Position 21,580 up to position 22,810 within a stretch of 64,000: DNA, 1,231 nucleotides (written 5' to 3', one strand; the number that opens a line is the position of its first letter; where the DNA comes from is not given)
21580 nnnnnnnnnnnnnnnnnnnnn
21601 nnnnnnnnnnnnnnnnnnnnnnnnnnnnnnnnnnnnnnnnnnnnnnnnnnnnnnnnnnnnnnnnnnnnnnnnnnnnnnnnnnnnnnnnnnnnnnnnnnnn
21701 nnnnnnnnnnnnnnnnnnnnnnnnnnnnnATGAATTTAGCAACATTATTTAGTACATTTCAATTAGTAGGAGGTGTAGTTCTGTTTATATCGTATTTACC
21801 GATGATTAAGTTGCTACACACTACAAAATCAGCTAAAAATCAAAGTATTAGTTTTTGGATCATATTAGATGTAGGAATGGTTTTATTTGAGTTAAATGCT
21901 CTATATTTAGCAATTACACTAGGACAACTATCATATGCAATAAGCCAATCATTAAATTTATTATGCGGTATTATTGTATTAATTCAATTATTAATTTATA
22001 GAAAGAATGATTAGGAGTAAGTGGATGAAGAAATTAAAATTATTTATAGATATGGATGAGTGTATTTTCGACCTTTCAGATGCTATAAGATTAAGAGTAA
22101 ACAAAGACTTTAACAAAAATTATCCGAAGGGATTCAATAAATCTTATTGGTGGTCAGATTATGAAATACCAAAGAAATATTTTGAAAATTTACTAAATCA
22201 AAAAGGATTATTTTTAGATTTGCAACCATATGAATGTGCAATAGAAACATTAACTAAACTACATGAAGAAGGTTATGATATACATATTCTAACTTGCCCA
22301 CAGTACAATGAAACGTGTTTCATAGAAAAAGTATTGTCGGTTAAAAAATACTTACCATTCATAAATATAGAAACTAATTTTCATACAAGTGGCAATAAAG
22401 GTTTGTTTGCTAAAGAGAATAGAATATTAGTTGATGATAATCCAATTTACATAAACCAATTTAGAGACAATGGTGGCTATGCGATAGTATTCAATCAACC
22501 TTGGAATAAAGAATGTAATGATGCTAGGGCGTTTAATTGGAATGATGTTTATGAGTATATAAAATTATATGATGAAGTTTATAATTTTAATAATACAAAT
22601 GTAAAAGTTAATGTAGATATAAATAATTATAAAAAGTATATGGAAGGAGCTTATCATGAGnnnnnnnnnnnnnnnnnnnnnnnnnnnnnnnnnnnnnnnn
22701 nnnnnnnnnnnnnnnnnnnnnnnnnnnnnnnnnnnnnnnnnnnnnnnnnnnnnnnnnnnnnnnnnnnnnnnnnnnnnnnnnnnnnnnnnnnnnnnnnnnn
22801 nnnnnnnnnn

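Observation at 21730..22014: Phage-encoded SemiSWEET-like (PQ-loop) minimal transporter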

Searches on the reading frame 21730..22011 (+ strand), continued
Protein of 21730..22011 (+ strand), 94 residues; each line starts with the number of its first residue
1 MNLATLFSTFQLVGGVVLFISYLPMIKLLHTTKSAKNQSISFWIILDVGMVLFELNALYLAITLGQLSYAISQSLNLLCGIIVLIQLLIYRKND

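Call 77: fold_search(model_id=the predicted structure, library=viral)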
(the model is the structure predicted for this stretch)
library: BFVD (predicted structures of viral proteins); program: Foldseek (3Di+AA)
matches with E <= 10: 93; with E <= 0.001: 0
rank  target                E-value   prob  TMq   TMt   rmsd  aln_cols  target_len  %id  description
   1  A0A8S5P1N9            6.4e-03  1.00  0.85  0.80   1.8        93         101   22  SemiSWEET, PQLC, membrane protein, sugar [Myoviridae sp. ctrf010]
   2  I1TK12                1.0e-02  1.00  0.72  0.80   2.1        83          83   25  (no name in the UniProt tables at hand)
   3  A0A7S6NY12            2.5e-02  1.00  0.78  0.87   1.5        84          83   26  PQ loop repeat protein [Bathycoccus sp. RCC716 virus 1]
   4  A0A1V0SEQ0            3.3e-02  1.00  0.83  0.81   1.7        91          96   21  PQ loop repeat protein [Hokovirus HKV1]
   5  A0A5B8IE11            3.5e-02  1.00  0.76  0.68   2.1        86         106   19  PQ loop repeat [Mimiviridae sp. ChoanoV1]
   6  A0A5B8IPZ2            3.7e-02  1.00  0.80  0.82   2.0        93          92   19  PQ loop repeat [Mimiviridae sp. ChoanoV1]
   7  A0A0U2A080            6.1e-02  1.00  0.73  0.47   2.3        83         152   18  Uncharacterized protein [Staphylococcus phage Stau2]
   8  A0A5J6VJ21            7.3e-02  1.00  0.73  0.80   2.4        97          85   21  PQ loop repeat protein [Megaviridae environmental sample]
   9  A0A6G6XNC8            9.6e-02  1.00  0.72  0.75   2.3        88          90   15  (no name in the UniProt tables at hand)
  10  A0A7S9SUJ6            1.2e-01  1.00  0.77  0.72   2.4        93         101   15  PQ loop repeat protein [Virus NIOZ-UU159]
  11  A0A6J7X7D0            1.8e-01  1.00  0.78  0.82   2.2        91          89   11  PQ-loop repeat [uncultured Caudovirales phage]
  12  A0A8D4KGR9            2.4e-01  1.00  0.75  0.71   2.6        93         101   20  (no name in the UniProt tables at hand)
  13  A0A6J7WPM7            2.4e-01  0.99  0.63  0.71   2.5        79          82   20  COG4095 Uncharacterized conserved protein [uncultured Caudovirales phage]
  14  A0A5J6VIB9            2.7e-01  1.00  0.72  0.75   2.2        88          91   19  PQ loop repeat protein [Megaviridae environmental sample]
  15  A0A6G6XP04            2.8e-01  0.99  0.68  0.72   3.2        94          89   18  (no name in the UniProt tables at hand)
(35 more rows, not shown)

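Call 79: search_protein_families(library=pfam, proteins=[L005:5288-5863:+], max_evalue=0.01)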
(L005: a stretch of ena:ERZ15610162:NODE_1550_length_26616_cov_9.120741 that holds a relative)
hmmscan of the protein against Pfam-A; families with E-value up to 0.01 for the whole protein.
L005:5288-5863:+ (192 aa): 0 families

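Call 90: find_encoding_contigs(protein=P0328, flank=5000, max_places=1)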
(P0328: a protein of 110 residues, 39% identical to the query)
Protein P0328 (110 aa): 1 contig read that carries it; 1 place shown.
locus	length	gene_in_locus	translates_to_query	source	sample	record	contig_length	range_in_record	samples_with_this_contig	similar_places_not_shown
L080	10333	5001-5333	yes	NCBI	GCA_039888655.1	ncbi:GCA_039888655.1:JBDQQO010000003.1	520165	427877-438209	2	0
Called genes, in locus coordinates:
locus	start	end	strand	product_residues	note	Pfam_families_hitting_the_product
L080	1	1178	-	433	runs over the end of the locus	PF01488:Shikimate_DH, PF02826:2-Hacid_dh_C (weak), PF03446:NAD_binding_2, PF03807:F420_oxidored, PF07991:KARI_N (weak), PF14833:NAD_binding_11, PF07238:PilZ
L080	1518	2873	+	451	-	PF00342:PGI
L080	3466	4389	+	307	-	PF00144:Beta-lactamase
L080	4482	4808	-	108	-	-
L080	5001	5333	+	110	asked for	-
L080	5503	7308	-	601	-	PF00664:ABC_membrane, PF00005:ABC_tran, PF02463:SMC_N (weak)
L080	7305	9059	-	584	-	PF00664:ABC_membrane, PF00005:ABC_tran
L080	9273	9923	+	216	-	PF01205:Impact_N, PF09186:DUF1949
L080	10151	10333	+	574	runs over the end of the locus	PF13596:PAS_10 (faint), PF08448:PAS_4, PF13426:PAS_9, PF08447:PAS_3 (faint), PF00512:HisKA, PF02518:HATPase_c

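Call 91: find_encoding_contigs(protein=P0327, flank=5000, max_places=1)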
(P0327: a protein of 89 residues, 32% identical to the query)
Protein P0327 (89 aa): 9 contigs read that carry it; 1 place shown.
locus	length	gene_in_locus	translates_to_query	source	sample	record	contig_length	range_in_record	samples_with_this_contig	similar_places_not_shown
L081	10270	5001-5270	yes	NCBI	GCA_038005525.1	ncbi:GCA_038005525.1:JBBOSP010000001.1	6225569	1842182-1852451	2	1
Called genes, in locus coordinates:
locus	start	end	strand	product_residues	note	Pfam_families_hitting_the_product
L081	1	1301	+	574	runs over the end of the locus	PF00150:Cellulase, PF03442:CBM_X2, PF18448:CBM46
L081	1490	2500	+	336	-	PF01636:APH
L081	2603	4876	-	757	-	PF07224:Chlorophyllase (weak)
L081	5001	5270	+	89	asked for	PF04193:PQ-loop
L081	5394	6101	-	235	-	PF08713:DNA_alkylation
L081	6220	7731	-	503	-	PF01938:TRAM, PF05958:tRNA_U5-meth_tr, PF13847:Methyltransf_31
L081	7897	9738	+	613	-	PF00270:DEAD, PF00271:Helicase_C, PF16124:RecQ_Zn_bind, PF09382:RQC, PF00570:HRDC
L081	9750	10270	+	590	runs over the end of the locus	PF02310:B12-binding, PF04055:Radical_SAM, PF13311:DUF4080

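Call 92: find_encoding_contigs(protein=P0336, flank=5000, max_places=2)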
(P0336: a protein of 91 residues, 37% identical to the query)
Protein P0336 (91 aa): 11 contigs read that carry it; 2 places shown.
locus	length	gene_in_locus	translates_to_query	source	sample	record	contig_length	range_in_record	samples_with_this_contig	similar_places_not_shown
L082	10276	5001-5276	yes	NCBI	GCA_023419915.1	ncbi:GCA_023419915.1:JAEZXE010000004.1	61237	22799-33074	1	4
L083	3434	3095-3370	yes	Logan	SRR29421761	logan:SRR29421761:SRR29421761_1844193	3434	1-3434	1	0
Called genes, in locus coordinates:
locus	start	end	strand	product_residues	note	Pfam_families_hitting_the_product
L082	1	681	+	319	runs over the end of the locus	PF00149:Metallophos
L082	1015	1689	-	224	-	-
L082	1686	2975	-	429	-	-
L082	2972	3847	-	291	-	PF02463:SMC_N (faint), PF00005:ABC_tran, PF13304:AAA_21 (faint)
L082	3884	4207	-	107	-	-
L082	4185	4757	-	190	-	PF04542:Sigma70_r2, PF08281:Sigma70_r4_2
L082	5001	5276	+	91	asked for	-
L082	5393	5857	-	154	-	PF06983:3-dmu-9_3-mt (weak)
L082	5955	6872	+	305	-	PF08220:HTH_DeoR (weak), PF08279:HTH_11, PF13280:WYL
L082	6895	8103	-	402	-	-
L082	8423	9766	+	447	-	PF03845:Spore_permease (weak), PF00324:AA_permease, PF13520:AA_permease_2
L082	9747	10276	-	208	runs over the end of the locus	PF01810:LysE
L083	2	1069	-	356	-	?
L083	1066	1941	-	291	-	PF02463:SMC_N (faint), PF00005:ABC_tran, PF13304:AAA_21 (faint)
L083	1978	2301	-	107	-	-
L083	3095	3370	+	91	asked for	-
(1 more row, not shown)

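Call 95: search_protein_families(library=ncbifam, proteins=[window:21730-22011:+, L012:5001-5279:+, P0357, P0300], max_evalue=0.1)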
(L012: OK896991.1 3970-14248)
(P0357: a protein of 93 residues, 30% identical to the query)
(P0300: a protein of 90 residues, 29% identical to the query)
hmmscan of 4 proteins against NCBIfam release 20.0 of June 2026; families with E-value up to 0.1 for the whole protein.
window:21730-22011:+ (94 aa): 0 families

L012:5001-5279:+ (93 aa): 3 families
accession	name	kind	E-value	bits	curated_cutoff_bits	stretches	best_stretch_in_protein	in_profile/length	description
NF037968.1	SemiSWEET_2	subfamily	5.5e-08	32.9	80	1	12-89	3-76/76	SemiSWEET transporter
TIGR00951.1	2A43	subfamily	0.0033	17.2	192.35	1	4-60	1-57/233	lysosomal Cystine Transporter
NF006418.0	PRK08667.1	equivalog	0.0038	15.8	794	1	24-88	150-214/644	hydrogenase membrane subunit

P0357 (93 aa): 1 family
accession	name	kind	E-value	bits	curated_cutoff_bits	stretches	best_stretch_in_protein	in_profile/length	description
NF037968.1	SemiSWEET_2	subfamily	1.3e-07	31.6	80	1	11-87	3-74/76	SemiSWEET transporter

P0300 (90 aa): 1 family
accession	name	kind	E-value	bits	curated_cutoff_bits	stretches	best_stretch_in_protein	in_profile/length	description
NF037968.1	SemiSWEET_2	subfamily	1.3e-09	38.1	80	1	9-86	3-76/76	SemiSWEET transporter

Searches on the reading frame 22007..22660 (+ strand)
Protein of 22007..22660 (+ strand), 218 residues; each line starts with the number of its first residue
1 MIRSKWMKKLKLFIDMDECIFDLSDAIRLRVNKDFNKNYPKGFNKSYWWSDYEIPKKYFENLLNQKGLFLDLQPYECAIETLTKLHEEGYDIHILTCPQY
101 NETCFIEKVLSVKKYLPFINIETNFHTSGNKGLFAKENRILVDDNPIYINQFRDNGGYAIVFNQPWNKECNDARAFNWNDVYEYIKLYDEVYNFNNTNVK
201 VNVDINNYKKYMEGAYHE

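Call 3: search_protein_families(library=pfam, proteins=[window:22007-22660:+], max_evalue=1)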
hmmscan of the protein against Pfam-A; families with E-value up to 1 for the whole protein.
window:22007-22660:+ (218 aa): 2 families
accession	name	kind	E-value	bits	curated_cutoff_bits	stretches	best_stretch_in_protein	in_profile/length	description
PF06941.18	NT5C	-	4.6e-18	66.2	24.8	1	12-185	4-174/180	5' nucleotidase, deoxy (Pyrimidine), cytosolic type C protein (NT5C)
PF13419.12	HAD_2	-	0.0027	18.3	23.8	1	57-125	64-131/178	Haloacid dehalogenase-like hydrolase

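Call 4: search_protein_families(library=phrogs, proteins=[window:22007-22660:+], max_evalue=0.1)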
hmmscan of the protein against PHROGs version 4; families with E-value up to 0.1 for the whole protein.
window:22007-22660:+ (218 aa): 4 families
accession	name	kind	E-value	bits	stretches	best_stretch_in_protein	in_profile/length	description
phrog_2643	-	moron, auxiliary metabolic gene and host takeover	2e-21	77.4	1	8-176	5-169/182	5'-3' deoxyribonucleotidase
phrog_420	-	unknown function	1.2e-20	75.2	1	3-195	7-212/267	unknown function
phrog_1238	-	moron, auxiliary metabolic gene and host takeover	4.7e-07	30.5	1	4-188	17-135/155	phosphoheptose isomerase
phrog_415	-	other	3.2e-05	24.7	1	12-102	24-93/218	polynucleotide kinase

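Call 95: search_protein_families(library=ncbifam, proteins=[window:22007-22660:+], max_evalue=0.1)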
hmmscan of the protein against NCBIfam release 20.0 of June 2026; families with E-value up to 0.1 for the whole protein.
window:22007-22660:+ (218 aa): 1 family
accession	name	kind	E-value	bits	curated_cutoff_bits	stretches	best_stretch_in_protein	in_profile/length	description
NF008252.0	PRK11027.1-2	equivalog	0.083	13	135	0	31-130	9-99/119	hypothetical protein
